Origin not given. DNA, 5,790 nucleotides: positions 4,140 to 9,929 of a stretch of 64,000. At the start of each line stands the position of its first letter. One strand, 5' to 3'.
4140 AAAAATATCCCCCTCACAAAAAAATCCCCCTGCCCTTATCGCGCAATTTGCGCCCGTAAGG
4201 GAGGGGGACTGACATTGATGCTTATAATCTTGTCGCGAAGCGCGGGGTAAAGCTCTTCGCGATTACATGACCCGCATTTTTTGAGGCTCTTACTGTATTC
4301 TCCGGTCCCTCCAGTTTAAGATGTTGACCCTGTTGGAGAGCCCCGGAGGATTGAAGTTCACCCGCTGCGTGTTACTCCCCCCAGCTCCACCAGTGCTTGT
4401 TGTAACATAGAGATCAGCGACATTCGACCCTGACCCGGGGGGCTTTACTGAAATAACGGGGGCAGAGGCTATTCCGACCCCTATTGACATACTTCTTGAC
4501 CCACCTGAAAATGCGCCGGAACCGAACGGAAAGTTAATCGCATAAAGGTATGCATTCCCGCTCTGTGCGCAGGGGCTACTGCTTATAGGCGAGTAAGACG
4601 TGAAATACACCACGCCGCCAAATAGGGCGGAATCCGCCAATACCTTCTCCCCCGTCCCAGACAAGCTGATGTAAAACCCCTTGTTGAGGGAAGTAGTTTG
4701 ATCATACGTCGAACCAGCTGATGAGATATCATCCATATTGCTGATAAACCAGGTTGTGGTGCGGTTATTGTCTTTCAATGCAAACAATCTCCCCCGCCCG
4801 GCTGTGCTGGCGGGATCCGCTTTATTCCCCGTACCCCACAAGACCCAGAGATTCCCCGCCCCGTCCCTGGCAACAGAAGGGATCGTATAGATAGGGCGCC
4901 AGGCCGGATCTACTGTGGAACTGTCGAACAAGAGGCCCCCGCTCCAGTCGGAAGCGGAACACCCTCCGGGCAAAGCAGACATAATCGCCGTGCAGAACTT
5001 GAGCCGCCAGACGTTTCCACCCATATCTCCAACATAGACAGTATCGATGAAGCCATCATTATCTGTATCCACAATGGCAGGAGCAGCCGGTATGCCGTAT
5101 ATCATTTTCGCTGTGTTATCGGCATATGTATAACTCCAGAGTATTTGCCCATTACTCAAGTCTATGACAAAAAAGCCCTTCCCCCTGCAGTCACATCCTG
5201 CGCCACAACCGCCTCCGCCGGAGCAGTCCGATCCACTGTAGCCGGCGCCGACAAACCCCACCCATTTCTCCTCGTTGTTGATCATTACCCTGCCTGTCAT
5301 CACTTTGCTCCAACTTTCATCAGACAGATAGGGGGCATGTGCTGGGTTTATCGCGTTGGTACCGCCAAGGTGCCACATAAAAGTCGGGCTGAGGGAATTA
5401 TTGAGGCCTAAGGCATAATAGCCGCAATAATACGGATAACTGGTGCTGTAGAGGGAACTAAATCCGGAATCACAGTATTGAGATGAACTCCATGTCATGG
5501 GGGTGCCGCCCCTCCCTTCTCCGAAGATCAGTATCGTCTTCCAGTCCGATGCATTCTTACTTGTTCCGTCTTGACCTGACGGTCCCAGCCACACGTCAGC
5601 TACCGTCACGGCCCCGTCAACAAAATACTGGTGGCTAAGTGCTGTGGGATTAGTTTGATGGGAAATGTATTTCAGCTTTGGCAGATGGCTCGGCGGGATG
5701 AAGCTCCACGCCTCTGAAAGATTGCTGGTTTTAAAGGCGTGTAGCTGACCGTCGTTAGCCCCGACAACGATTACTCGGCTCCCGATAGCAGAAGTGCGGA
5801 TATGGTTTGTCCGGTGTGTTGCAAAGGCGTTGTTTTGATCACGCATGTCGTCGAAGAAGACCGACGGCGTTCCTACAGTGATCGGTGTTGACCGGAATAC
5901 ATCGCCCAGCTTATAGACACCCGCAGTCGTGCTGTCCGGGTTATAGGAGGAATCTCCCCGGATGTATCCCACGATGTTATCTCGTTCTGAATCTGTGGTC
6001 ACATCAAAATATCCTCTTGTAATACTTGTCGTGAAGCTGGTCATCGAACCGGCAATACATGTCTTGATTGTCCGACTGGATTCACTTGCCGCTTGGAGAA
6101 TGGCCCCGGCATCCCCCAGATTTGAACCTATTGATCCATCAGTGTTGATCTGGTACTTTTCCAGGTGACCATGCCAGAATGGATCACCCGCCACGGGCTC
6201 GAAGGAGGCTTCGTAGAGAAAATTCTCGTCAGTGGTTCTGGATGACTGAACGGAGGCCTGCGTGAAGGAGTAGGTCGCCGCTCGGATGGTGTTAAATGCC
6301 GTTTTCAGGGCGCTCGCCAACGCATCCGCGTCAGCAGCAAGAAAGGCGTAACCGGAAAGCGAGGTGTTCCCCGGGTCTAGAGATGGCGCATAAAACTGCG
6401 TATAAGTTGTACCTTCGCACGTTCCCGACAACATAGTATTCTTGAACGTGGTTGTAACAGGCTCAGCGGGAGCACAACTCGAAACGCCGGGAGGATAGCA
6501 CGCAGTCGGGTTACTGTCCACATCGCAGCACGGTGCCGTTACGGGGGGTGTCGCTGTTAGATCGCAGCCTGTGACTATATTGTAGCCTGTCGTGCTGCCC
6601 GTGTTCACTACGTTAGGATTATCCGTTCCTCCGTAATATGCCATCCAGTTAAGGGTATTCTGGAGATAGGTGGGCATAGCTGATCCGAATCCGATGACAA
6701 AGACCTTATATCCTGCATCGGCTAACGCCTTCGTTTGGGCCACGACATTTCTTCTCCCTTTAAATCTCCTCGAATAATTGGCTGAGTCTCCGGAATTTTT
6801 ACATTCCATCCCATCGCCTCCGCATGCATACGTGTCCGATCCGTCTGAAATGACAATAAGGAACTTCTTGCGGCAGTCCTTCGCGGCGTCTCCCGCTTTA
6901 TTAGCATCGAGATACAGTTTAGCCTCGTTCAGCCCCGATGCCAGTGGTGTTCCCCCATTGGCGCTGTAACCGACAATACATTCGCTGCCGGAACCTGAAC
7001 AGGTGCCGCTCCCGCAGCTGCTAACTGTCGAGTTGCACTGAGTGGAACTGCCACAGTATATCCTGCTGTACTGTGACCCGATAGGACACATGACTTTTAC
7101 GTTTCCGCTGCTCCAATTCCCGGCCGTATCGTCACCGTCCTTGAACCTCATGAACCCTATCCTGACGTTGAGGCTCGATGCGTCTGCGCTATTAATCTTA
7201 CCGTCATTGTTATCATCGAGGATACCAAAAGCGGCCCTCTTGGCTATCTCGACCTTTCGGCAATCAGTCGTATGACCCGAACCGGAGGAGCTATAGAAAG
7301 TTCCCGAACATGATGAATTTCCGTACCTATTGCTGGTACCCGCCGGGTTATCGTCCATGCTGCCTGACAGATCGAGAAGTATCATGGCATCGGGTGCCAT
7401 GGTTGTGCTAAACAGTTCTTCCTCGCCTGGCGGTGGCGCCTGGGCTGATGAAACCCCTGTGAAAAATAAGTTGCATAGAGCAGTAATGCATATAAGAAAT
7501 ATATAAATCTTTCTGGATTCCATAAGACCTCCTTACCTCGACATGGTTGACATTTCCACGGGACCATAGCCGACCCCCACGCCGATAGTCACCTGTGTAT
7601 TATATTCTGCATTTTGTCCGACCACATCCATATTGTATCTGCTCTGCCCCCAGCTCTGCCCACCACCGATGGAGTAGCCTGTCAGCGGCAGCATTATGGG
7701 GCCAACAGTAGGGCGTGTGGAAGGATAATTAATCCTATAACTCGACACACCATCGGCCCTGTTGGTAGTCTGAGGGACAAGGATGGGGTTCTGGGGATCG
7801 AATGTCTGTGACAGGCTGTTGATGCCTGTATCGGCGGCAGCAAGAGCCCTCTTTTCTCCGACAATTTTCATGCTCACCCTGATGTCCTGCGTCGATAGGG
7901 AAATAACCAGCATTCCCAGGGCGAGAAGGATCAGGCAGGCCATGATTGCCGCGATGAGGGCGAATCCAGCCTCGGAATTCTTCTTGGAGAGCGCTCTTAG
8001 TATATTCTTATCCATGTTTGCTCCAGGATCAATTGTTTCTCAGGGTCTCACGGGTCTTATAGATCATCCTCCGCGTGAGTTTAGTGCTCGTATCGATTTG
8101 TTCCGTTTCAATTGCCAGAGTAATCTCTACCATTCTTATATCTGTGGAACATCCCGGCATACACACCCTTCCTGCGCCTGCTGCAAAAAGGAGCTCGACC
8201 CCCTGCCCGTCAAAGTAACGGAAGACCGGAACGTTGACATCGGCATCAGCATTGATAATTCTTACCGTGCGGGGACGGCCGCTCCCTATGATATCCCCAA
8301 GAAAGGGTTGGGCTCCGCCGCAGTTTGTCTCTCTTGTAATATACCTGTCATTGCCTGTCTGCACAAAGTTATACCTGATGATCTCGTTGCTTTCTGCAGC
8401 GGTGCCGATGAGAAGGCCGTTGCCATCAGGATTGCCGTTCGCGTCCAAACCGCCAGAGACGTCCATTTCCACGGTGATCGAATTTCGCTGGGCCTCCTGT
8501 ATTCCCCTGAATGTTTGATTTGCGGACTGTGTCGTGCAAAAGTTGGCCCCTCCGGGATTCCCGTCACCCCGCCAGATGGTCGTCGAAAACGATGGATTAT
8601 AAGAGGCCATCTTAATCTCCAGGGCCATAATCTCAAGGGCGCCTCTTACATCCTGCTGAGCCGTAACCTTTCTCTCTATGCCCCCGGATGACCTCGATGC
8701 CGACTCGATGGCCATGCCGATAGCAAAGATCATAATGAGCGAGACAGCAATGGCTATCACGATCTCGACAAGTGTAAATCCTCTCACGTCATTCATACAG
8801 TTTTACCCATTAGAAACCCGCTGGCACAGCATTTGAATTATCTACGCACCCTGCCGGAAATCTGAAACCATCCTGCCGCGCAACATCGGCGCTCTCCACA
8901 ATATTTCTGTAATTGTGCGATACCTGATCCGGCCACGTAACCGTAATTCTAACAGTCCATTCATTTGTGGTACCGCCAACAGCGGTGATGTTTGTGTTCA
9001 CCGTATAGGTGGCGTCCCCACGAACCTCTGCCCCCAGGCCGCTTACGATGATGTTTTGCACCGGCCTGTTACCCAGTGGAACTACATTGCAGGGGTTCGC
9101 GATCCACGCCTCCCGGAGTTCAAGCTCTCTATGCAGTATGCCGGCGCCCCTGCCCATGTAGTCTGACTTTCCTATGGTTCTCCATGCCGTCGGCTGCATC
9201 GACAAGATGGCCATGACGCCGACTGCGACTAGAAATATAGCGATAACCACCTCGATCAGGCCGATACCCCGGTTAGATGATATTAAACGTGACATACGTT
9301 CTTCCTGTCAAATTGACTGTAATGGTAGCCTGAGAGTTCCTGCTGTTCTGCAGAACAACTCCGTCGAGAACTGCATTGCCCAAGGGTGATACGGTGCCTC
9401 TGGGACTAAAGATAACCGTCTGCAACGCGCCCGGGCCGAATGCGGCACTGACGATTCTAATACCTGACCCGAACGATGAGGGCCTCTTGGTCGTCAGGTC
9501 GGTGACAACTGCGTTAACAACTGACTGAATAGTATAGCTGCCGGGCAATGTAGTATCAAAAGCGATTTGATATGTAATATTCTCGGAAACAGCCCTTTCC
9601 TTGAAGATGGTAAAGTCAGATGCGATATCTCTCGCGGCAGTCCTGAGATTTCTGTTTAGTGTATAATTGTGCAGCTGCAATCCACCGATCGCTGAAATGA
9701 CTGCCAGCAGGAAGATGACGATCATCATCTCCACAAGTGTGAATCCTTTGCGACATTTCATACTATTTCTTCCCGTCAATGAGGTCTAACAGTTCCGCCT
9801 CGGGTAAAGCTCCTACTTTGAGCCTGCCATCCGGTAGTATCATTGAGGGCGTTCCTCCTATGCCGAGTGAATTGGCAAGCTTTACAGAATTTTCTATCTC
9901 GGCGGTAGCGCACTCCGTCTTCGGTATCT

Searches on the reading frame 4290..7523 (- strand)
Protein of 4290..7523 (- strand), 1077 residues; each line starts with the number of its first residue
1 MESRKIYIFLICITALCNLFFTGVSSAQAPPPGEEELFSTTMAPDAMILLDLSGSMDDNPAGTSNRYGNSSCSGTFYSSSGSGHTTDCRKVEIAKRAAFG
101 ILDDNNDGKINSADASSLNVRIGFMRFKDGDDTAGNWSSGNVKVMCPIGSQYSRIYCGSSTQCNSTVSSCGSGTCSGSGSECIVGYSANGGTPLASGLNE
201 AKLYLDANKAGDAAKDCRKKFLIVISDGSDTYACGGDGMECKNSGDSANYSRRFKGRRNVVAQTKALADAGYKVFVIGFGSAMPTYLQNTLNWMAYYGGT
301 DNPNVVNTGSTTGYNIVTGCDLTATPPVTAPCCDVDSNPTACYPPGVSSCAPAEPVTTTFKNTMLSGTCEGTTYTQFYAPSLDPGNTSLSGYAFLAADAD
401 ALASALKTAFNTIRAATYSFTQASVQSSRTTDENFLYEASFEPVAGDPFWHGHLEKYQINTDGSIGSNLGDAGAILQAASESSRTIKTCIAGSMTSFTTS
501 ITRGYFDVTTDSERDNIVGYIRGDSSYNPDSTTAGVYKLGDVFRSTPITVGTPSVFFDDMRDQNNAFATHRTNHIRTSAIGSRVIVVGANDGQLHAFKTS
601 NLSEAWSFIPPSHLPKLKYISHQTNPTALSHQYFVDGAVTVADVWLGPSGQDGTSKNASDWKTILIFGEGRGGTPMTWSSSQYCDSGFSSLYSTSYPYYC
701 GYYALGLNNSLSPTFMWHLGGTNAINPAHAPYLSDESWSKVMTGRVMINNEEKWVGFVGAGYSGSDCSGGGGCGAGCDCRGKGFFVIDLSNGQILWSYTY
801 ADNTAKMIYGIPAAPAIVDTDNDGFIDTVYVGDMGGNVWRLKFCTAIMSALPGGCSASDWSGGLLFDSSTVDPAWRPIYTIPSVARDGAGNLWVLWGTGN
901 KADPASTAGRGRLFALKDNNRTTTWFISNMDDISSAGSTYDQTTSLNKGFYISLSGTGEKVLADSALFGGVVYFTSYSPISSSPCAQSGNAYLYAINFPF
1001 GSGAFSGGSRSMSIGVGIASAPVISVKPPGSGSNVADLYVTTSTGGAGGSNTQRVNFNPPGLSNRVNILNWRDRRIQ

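Call 6: search_protein_families(library=pfam, proteins=[window:4290-7523:-], max_evalue=0.01)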
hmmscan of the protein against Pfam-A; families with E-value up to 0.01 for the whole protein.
window:4290-7523:- (1077 aa): 2 families
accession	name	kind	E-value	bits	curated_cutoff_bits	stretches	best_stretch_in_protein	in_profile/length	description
PF05567.17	T4P_PilY1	-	3e-13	49.9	28.1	2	748-921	195-377/411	PilY1 beta-propeller domain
PF00036.39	EF-hand_1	-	0.009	15.9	25.4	0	97-112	4-19/29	EF hand domain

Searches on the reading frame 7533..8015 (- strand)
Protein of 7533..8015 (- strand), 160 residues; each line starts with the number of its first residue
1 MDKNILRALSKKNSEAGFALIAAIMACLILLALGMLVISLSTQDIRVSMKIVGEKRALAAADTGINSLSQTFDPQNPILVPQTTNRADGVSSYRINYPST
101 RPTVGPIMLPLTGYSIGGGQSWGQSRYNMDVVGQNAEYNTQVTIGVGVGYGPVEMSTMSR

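Call 6: search_protein_families(library=pfam, proteins=[window:7533-8015:-], max_evalue=0.01)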
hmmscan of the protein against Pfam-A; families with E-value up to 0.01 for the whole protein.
window:7533-8015:- (160 aa): 1 family
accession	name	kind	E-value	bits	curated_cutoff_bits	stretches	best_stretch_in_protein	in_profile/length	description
PF14341.11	PilX_N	-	0.0024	18.2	25.5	1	16-66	1-51/51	PilX N-terminal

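Call 9: find_encoding_contigs(protein=window:7533-8015:-, flank=10000, max_places=6)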
Protein window:7533-8015:- (160 aa): 1 contig read that carries it; 1 place shown.
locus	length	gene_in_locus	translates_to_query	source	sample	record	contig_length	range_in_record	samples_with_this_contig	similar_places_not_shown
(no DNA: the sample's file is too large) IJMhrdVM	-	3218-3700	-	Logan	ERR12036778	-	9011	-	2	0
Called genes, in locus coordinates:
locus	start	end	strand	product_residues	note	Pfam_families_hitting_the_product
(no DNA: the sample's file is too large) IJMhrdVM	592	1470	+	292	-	PF10411:DsbC_N, PF13098:Thioredoxin_2, PF13462:Thioredoxin_4 (weak), PF01323:DSBA (faint)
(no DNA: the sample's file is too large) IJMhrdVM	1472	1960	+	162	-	PF07963:N_methyl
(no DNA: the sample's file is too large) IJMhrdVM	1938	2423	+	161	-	-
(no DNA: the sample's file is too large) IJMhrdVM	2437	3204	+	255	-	-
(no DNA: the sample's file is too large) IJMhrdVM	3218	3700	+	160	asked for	-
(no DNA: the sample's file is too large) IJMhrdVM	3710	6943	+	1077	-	PF05567:T4P_PilY1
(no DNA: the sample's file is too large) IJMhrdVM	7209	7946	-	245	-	PF13414:TPR_11 (weak), PF13432:TPR_16 (weak), PF21033:RMD1-3, PF00515:TPR_1 (weak), PF13432:TPR_16 (weak), PF13424:TPR_12, PF13432:TPR_16, PF14559:TPR_19, +13 more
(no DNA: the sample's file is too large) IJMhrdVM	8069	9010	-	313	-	?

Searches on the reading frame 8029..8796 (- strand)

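Call 6: search_protein_families(library=pfam, proteins=[window:8029-8796:-], max_evalue=0.01)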
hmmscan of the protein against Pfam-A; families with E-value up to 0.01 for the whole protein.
window:8029-8796:- (255 aa): 1 family
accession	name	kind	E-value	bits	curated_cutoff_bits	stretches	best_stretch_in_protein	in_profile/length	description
PF07963.17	N_methyl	-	3.7e-05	23.6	21.2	1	1-25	1-25/27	Prokaryotic N-terminal methylation motif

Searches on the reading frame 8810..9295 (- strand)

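Call 6: search_protein_families(library=pfam, proteins=[window:8810-9295:-], max_evalue=0.01)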
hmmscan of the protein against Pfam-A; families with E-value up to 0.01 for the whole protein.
window:8810-9295:- (161 aa): 1 family
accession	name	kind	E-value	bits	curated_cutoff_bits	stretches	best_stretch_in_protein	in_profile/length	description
PF07963.17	N_methyl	-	0.0017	18.3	21.2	1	6-31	2-27/27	Prokaryotic N-terminal methylation motif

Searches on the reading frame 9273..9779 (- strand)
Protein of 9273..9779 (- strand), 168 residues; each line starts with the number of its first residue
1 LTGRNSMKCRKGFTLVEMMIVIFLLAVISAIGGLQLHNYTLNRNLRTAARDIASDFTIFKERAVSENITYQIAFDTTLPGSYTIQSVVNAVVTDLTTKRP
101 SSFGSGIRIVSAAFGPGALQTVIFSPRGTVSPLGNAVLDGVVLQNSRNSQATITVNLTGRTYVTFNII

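Call 6: search_protein_families(library=pfam, proteins=[window:9273-9779:-], max_evalue=0.01)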
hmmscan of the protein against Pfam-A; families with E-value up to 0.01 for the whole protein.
window:9273-9779:- (168 aa): 2 families
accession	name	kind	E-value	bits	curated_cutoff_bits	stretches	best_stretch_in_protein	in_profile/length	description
PF07963.17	N_methyl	-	1.2e-08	34.6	21.2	1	7-31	1-25/27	Prokaryotic N-terminal methylation motif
PF12019.13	GspH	-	0.00033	21.6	21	1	48-159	1-108/108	Type II transport protein GspH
